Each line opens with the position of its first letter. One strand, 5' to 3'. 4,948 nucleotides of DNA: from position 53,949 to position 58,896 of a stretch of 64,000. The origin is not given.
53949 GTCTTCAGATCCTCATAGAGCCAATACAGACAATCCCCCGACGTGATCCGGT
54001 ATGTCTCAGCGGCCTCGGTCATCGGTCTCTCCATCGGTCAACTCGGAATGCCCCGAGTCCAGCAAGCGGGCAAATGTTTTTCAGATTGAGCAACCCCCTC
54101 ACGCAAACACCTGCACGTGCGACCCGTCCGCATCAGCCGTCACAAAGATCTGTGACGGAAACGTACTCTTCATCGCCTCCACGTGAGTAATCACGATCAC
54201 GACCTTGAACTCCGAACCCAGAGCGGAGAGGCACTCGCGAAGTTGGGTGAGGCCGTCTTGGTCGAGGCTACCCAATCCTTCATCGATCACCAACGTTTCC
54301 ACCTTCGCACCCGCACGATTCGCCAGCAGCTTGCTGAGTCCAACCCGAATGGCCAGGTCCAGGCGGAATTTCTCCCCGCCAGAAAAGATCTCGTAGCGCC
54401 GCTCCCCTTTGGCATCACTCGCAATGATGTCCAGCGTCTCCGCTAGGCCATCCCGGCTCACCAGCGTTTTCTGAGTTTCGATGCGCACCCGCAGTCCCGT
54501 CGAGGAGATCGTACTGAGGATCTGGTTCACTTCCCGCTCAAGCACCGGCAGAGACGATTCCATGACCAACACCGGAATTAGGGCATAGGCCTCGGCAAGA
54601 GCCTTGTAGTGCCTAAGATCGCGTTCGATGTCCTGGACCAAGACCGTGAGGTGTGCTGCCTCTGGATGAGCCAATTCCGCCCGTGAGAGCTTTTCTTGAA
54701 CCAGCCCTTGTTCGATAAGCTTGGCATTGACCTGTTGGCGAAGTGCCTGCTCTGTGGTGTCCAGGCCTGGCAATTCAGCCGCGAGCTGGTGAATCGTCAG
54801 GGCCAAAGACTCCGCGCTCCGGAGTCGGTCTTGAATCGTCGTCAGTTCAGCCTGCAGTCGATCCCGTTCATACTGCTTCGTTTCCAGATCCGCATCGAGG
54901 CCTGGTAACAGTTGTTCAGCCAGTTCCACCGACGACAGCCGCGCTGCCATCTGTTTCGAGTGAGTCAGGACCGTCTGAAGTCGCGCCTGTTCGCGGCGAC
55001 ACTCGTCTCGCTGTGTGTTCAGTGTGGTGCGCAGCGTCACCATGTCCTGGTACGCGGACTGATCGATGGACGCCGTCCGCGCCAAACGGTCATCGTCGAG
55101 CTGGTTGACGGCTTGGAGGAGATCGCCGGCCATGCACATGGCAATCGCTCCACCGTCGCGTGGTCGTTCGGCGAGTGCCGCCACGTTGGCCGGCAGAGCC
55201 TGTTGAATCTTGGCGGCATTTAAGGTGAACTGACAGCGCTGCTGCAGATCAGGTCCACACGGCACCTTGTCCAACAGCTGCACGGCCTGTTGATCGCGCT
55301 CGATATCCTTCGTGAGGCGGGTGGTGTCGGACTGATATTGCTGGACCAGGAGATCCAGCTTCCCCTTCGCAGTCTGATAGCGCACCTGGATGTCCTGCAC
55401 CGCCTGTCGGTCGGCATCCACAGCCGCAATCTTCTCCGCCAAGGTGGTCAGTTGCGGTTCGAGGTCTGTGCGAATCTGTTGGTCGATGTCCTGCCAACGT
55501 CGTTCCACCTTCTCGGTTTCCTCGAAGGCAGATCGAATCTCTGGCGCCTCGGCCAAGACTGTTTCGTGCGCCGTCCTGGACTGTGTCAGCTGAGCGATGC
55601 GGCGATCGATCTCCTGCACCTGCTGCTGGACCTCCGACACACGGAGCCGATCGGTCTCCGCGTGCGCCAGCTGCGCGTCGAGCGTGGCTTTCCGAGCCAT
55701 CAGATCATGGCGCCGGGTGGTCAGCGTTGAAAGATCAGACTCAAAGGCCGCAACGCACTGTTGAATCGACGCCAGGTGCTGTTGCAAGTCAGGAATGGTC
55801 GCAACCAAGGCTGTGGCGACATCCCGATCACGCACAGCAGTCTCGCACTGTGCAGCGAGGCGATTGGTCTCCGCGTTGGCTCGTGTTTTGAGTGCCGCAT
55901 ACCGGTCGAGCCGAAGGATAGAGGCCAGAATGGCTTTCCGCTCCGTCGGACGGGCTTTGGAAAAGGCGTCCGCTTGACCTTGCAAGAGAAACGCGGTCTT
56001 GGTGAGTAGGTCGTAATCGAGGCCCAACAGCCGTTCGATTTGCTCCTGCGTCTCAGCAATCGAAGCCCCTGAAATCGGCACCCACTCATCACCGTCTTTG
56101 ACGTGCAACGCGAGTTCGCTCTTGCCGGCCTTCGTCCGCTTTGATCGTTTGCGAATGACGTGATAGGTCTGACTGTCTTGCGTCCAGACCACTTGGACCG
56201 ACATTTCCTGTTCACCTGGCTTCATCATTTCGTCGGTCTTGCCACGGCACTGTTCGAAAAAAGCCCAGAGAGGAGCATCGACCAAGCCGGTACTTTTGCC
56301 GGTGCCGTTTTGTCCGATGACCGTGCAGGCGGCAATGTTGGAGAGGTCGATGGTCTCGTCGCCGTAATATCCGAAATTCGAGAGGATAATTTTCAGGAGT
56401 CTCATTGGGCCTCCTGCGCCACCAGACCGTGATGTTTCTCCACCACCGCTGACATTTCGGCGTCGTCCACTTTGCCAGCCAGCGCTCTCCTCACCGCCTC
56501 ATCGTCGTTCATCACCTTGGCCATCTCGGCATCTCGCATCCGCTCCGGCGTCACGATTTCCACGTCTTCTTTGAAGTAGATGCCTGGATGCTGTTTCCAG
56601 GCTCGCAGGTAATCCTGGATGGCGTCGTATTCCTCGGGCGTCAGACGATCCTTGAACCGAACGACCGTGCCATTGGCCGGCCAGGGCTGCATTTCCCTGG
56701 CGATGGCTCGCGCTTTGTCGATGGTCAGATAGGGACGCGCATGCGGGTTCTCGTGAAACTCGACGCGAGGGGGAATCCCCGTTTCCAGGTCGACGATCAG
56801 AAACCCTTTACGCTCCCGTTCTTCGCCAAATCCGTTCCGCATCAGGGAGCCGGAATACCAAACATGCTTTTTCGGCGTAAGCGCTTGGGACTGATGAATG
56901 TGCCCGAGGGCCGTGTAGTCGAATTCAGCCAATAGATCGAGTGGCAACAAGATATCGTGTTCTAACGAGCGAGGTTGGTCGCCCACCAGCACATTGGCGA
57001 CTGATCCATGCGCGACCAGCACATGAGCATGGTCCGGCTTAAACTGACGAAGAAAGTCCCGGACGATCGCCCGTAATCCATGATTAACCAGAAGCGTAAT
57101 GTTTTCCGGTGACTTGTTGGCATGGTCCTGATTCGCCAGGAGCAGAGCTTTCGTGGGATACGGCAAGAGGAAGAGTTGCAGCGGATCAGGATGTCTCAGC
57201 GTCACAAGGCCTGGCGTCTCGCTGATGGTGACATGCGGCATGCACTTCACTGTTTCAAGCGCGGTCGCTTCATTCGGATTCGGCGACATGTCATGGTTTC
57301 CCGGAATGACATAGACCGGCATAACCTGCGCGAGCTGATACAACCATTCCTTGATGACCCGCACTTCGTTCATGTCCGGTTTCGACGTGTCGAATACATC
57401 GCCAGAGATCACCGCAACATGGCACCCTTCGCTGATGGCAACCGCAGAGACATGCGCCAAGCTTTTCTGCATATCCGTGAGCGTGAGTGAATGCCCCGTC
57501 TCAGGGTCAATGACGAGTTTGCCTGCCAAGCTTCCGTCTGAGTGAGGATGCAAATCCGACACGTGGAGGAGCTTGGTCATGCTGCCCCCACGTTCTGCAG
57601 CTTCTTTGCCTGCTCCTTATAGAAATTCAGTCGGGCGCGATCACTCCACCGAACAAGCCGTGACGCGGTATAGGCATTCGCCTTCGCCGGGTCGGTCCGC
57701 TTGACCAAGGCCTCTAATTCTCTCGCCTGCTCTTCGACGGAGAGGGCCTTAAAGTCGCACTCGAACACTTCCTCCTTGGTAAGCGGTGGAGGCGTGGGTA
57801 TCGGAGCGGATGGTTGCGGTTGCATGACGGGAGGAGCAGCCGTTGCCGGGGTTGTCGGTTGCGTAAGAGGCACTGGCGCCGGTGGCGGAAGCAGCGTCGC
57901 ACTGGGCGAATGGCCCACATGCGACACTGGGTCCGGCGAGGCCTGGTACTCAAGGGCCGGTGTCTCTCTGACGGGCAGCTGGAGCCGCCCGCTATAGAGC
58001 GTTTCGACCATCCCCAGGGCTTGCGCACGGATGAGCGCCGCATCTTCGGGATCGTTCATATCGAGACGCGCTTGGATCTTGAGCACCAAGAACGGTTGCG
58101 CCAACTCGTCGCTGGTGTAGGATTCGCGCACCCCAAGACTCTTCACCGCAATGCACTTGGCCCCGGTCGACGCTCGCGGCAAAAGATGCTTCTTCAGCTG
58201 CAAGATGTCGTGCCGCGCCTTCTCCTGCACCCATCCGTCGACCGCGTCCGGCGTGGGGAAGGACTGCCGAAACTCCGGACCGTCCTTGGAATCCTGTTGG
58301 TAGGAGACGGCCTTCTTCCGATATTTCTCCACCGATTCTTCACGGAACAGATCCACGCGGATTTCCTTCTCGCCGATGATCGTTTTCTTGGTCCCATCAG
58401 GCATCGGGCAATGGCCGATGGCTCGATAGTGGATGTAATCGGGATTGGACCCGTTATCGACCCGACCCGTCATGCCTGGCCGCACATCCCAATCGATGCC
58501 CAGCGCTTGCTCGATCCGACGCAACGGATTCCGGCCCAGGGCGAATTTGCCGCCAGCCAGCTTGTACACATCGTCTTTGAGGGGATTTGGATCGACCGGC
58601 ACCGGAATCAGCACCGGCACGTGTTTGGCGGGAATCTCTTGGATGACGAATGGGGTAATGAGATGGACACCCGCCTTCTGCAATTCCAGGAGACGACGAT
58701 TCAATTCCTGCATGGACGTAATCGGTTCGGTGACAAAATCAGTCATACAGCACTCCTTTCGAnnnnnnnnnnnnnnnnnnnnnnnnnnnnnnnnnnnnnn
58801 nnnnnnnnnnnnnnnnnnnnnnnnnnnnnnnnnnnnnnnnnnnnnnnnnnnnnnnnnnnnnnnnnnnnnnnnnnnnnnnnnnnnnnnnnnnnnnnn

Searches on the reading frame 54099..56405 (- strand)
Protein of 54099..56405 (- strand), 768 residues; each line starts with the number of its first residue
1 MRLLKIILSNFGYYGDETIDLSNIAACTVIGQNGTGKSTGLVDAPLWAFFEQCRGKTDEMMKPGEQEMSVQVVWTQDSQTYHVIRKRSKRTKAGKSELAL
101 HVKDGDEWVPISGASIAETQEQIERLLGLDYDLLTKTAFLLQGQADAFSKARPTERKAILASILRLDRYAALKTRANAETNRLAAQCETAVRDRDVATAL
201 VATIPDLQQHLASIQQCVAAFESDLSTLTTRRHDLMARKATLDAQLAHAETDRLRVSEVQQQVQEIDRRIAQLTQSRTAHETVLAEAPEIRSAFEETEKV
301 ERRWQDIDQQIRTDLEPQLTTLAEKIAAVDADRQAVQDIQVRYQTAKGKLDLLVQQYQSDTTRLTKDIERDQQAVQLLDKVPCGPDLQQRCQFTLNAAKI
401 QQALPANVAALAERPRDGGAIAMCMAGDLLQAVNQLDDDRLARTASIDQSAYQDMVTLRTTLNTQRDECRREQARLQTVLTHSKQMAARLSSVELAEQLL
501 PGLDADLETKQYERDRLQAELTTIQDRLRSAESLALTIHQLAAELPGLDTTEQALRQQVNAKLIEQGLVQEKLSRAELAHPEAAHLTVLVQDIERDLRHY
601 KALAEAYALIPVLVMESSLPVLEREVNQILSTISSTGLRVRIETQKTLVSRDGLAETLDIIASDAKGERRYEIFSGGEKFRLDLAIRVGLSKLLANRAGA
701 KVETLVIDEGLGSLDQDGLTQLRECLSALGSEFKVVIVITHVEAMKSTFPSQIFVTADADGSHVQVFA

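Call 9: search_protein_families(library=phrogs, proteins=[window:54099-56405:-], max_evalue=0.00001)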
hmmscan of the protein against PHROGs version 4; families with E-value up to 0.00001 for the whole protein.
window:54099-56405:- (768 aa): 2 families
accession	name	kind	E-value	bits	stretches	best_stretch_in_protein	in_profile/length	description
phrog_77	-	DNA, RNA and nucleotide metabolism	1.6e-73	249.7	1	1-764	296-952/967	SbcC-like subunit of palindrome specific endonuclease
phrog_19980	-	unknown function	2e-33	116.8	2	626-766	926-1065/1068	-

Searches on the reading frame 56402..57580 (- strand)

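Call 9: search_protein_families(library=phrogs, proteins=[window:56402-57580:-], max_evalue=0.00001)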
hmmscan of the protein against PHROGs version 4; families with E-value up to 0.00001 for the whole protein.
window:56402-57580:- (392 aa): 2 families
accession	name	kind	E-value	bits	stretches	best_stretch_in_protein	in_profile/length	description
phrog_100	-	DNA, RNA and nucleotide metabolism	1.3e-33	117.5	1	25-288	50-271/989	SbcD-like subunit of palindrome specific endonuclease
phrog_1649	-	other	2.9e-07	30.4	0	2-103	36-110/308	metallo-phosphoesterase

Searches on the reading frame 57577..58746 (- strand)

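Call 9: search_protein_families(library=phrogs, proteins=[window:57577-58746:-], max_evalue=0.00001)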
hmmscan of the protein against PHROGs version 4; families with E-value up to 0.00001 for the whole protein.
window:57577-58746:- (389 aa): 1 family
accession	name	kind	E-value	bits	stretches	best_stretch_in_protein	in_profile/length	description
phrog_13782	-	unknown function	6.1e-08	33.5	1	58-257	57-238/338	-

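Call 38: search_protein_families(library=pfam, proteins=[window:57577-58746:-], max_evalue=0.001)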
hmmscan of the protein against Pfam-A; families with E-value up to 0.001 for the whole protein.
window:57577-58746:- (389 aa): 0 families
